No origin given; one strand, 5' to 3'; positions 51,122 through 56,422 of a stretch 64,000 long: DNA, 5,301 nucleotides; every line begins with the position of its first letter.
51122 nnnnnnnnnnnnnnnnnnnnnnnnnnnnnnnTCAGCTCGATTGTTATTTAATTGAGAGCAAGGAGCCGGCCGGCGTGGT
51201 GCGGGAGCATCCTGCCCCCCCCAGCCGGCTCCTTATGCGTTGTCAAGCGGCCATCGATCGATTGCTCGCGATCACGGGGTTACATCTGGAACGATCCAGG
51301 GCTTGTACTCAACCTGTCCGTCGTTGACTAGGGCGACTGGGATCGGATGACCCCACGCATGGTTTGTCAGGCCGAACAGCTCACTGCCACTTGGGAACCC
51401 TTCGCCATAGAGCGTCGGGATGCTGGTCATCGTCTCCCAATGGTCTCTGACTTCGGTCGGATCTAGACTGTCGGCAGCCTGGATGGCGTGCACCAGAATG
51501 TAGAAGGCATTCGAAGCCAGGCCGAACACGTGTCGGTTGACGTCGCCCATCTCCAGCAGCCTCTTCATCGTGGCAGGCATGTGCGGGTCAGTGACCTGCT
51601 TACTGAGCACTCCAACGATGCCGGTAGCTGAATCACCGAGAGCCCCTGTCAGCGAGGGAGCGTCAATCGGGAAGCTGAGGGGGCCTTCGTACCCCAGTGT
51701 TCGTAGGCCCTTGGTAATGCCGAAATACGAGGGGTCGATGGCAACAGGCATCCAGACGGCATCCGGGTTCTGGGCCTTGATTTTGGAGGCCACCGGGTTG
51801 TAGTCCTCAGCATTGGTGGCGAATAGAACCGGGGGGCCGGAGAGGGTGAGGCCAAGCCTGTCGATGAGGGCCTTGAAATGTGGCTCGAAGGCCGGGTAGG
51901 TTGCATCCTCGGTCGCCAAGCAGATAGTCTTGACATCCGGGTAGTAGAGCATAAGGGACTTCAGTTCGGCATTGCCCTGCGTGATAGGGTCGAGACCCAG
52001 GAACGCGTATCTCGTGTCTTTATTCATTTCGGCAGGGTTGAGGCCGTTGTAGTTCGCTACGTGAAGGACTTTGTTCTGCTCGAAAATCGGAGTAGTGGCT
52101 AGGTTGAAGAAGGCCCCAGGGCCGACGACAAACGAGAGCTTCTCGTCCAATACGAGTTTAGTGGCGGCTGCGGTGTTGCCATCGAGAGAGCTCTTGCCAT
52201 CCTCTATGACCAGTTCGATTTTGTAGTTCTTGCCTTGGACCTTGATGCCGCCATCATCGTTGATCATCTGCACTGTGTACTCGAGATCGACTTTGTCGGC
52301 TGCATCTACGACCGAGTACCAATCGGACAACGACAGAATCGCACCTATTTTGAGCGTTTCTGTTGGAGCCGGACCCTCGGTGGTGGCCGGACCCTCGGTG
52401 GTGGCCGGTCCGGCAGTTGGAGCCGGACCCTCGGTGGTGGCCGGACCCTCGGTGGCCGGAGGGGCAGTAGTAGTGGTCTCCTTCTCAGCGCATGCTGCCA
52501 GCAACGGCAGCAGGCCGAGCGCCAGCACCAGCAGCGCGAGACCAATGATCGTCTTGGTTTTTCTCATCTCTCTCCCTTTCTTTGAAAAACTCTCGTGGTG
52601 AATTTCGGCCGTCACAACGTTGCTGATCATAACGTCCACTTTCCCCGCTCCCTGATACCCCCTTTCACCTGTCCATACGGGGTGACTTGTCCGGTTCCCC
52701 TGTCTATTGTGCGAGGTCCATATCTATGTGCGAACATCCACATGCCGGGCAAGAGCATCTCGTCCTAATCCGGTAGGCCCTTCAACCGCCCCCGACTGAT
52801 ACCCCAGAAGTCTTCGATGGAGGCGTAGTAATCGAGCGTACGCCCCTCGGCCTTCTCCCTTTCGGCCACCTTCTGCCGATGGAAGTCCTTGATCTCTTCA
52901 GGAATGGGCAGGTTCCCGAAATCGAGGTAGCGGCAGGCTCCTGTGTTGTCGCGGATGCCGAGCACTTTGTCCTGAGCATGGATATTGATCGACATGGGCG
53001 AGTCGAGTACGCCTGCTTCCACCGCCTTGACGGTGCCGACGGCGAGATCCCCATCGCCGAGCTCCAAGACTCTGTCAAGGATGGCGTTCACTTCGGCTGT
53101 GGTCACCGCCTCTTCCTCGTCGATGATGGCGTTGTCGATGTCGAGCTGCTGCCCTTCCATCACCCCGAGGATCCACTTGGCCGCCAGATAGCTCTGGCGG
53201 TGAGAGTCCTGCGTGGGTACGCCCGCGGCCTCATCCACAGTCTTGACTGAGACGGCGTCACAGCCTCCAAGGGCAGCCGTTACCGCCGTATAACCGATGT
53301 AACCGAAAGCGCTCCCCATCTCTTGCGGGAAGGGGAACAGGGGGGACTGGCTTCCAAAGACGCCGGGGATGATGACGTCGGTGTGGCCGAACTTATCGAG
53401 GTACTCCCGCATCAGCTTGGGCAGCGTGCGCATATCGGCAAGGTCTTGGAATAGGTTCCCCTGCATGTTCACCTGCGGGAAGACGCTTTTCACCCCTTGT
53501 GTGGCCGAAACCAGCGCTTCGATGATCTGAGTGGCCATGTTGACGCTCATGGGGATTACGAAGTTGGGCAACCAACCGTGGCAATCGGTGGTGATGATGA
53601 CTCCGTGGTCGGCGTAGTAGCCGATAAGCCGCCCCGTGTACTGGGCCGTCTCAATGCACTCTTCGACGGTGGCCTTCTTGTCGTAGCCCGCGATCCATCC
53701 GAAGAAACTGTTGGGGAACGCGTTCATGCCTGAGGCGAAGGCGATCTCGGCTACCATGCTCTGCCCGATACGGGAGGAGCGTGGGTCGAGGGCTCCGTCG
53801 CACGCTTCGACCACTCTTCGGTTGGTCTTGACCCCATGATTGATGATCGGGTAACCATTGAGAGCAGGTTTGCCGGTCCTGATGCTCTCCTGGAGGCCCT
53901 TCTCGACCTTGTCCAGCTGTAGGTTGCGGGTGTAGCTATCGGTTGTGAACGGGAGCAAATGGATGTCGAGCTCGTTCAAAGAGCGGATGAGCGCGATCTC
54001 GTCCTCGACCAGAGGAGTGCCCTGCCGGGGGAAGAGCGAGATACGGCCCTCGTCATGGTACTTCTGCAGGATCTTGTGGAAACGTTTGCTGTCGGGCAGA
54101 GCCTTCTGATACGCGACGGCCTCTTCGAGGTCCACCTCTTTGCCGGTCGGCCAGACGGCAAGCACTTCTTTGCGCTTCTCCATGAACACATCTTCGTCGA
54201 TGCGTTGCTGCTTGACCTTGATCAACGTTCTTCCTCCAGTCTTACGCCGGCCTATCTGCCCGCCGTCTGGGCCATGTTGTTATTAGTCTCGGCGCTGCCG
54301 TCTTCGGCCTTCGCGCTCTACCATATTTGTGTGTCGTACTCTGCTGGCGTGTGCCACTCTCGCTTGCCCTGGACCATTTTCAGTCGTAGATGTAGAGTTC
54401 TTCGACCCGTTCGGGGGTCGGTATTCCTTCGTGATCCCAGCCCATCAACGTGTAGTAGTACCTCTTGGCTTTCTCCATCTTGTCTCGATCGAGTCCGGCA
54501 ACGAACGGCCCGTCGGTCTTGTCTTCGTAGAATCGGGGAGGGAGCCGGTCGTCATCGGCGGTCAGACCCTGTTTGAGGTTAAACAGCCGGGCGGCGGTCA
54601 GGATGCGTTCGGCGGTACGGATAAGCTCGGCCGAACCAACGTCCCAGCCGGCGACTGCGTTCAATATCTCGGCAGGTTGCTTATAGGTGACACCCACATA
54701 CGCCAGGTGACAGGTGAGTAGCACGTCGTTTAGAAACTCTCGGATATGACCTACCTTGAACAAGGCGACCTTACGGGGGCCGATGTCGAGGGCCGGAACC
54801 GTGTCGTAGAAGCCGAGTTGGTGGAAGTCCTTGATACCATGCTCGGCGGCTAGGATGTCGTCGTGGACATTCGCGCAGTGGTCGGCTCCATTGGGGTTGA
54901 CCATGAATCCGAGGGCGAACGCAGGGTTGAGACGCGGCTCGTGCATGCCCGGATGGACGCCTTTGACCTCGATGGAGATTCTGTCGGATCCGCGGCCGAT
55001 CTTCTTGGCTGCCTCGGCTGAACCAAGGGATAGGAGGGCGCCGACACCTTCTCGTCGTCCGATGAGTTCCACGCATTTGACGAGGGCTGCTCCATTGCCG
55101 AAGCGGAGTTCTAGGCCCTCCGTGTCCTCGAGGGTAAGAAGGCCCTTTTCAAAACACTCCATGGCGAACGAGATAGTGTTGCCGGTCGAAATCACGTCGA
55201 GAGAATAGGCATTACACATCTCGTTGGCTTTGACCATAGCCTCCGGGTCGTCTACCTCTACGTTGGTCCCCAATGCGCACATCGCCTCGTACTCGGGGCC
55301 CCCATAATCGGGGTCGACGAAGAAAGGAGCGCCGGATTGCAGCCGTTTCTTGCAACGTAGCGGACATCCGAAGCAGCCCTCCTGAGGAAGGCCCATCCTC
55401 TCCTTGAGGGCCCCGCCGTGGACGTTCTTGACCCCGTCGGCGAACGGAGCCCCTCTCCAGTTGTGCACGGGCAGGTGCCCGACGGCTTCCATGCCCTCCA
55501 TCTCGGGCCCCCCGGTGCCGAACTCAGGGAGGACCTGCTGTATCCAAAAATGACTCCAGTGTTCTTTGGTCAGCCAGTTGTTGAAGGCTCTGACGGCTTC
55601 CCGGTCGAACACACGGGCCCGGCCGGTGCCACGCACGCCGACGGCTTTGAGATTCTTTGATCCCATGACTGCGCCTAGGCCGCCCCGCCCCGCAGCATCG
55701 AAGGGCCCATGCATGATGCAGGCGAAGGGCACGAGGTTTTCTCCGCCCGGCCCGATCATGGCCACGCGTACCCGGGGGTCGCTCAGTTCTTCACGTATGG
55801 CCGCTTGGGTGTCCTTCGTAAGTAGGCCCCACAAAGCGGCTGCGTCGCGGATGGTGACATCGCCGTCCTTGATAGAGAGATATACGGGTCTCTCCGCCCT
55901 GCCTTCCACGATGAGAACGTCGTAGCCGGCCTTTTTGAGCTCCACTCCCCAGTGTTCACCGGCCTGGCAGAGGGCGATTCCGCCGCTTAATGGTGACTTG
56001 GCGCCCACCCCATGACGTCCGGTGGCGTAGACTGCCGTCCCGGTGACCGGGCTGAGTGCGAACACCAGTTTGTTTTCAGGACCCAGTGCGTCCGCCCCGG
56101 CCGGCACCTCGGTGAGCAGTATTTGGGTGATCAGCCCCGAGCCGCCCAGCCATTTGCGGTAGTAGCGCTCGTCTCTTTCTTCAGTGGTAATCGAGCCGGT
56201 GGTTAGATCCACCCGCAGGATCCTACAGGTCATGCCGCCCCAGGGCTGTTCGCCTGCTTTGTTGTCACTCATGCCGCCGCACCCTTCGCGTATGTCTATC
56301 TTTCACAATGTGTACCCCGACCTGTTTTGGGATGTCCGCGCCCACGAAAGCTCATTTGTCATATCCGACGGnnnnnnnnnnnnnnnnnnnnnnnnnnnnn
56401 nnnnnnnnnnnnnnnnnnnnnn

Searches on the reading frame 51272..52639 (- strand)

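Call 40: search_protein_families(library=pfam, proteins=[window:51272-52639:-], max_evalue=0.00001)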
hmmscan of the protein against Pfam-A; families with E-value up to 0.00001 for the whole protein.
window:51272-52639:- (455 aa): 2 families
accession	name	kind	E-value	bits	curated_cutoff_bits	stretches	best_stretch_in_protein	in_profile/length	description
PF13458.12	Peripla_BP_6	-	7.4e-25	88.8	31.7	1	95-415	1-321/343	Periplasmic binding protein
PF13433.12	Peripla_BP_5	-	3.9e-07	30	27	1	96-199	1-103/363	Periplasmic binding protein domain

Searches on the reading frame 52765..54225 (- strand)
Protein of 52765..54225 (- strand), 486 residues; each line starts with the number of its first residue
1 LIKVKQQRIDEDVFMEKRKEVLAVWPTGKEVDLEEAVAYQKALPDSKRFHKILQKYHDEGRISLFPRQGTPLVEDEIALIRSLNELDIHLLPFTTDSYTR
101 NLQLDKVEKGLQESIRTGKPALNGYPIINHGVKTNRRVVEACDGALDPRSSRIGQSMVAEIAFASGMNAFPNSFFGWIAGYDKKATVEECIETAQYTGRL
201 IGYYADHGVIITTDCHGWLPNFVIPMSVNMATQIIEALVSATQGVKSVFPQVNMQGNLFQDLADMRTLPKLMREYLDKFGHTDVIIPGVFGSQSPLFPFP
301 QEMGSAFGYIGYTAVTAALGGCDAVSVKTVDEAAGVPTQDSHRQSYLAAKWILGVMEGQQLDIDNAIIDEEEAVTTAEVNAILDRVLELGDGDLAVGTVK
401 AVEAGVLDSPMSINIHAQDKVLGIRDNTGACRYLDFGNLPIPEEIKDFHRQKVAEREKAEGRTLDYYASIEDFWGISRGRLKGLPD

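Call 40: search_protein_families(library=pfam, proteins=[window:52765-54225:-], max_evalue=0.00001)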
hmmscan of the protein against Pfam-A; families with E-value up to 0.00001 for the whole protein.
window:52765-54225:- (486 aa): 1 family
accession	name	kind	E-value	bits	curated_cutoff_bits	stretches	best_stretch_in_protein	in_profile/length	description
PF06368.17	Met_asp_mut_E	-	1e-145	486.1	26.6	1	43-483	1-439/441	Methylaspartate mutase E chain (MutE)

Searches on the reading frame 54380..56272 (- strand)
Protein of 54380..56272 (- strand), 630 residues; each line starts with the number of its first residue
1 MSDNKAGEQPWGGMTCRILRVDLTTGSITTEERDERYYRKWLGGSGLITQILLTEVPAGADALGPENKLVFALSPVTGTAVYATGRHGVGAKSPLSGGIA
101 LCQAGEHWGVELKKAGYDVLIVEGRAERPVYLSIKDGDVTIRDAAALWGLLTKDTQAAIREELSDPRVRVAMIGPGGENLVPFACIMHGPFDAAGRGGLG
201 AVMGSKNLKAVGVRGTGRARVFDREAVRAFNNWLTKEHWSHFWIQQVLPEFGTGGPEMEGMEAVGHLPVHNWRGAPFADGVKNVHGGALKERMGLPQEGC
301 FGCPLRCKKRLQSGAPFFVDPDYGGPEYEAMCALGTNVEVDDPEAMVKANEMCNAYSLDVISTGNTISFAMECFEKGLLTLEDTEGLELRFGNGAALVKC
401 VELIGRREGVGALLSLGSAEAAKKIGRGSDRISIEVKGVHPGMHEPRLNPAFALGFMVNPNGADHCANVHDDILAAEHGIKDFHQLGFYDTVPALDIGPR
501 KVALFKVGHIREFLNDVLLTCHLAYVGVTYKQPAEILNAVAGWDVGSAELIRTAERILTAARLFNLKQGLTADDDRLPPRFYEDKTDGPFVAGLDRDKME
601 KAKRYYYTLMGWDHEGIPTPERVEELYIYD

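Call 40: search_protein_families(library=pfam, proteins=[window:54380-56272:-], max_evalue=0.00001)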
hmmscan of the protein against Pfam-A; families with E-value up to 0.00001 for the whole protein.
window:54380-56272:- (630 aa): 2 families
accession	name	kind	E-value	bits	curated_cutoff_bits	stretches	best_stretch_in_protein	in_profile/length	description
PF01314.23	AFOR_C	-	7.8e-101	338.4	27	1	233-626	5-383/385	Aldehyde ferredoxin oxidoreductase, domains 2 & 3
PF02730.20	AFOR_N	-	9.7e-75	251.1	29.8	1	17-216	2-199/199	Aldehyde ferredoxin oxidoreductase, N-terminal domain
